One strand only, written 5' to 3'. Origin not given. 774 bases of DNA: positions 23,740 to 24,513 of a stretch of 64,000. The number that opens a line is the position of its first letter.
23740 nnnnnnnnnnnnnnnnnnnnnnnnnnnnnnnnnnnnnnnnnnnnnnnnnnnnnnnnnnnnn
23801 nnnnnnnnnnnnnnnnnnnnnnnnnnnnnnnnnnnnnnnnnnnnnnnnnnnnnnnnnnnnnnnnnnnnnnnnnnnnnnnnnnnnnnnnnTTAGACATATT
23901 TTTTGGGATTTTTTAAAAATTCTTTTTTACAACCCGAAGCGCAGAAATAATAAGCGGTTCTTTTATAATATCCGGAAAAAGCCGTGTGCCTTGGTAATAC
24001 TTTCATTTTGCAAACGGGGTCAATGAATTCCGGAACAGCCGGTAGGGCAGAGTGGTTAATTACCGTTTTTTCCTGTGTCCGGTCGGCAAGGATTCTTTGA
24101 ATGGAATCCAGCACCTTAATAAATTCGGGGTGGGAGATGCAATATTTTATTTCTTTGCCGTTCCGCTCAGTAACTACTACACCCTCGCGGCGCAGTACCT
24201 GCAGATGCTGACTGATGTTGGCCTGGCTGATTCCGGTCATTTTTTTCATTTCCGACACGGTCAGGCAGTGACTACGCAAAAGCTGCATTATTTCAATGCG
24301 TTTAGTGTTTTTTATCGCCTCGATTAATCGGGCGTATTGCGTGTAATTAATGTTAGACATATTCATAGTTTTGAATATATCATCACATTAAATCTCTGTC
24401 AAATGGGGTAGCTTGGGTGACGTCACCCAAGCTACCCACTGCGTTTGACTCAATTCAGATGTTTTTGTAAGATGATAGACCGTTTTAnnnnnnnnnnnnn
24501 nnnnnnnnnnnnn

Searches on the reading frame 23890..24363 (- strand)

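Call 38: search_protein_families(library=ncbifam, proteins=[window:23890-24363:-], max_evalue=0.01)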
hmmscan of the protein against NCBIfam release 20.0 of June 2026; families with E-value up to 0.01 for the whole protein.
window:23890-24363:- (157 aa): 15 families
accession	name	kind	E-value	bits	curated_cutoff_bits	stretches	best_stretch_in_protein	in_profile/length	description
NF033788.1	HTH_metalloreg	subfamily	1.3e-18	66.6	55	1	11-83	2-75/77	metalloregulator ArsR/SmtB family transcription factor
NF033789.1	repress_SdpR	subfamily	7.8e-13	48.1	100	1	15-81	3-69/79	autorepressor SdpR family transcription factor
NF045707.1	Dbac_1936_reg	equivalog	8.9e-11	41.7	115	1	6-99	3-96/99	ArsR/SmtB-type metalloregulator TsoR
NF040642.1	sulf_sens_BigR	equivalog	1.4e-09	37.9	155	1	9-91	9-91/95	sulfite-sensing transcriptional repressor BigR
NF047906.1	CdPbTransRegCmtR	equivalog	1.6e-08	34.4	150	1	10-94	11-95/104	Cd(II)/Pb(II)-sensing metalloregulatory transcriptional regulator CmtR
NF053755.1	MsvR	equivalog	9e-08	32.1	220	1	13-68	6-61/236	transcriptional factor MsvR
NF007528.0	PRK10141.1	subfamily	1.3e-07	31.5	97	1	12-77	8-74/117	metalloregulator ArsR/SmtB family transcription factor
NF052532.1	TransRegPagRBaca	equivalog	2.2e-06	27.7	170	1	5-88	12-95/99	transcriptional repressor PagR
NF041413.1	ArsR_Rv2640c_fam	equivalog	3.8e-06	27.3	155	1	11-85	33-109/118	Rv2640c family ArsR-like transcriptional regulator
NF053602.1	Phr_regulator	exception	0.00047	19.8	320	1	10-64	2-56/191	heat shock transcription regulator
NF053660.1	ORF80_fam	equivalog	0.0011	18.8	95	1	22-76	6-63/70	ORF80 family leucine zipper DNA-binding protein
NF008847.0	PRK11886.1-2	equivalog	0.0013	18.1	293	1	20-75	5-61/320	bifunctional biotin--[acetyl-CoA-carboxylase] ligase/biotin operon repressor BirA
NF007297.0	PRK09775.1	equivalog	0.0018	17.1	401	1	24-80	6-60/446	type II toxin-antitoxin system HipA family toxin YjjJ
NF038251.1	AdcR_fam_Zn_TF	equivalog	0.0079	16.4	175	1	24-71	40-87/143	zinc-dependent MarR family transcriptional regulator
TIGR01884.1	cas_HTH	subfamily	0.009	15.4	60.2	0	12-71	134-195/202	CRISPR-associated CARF protein Csa3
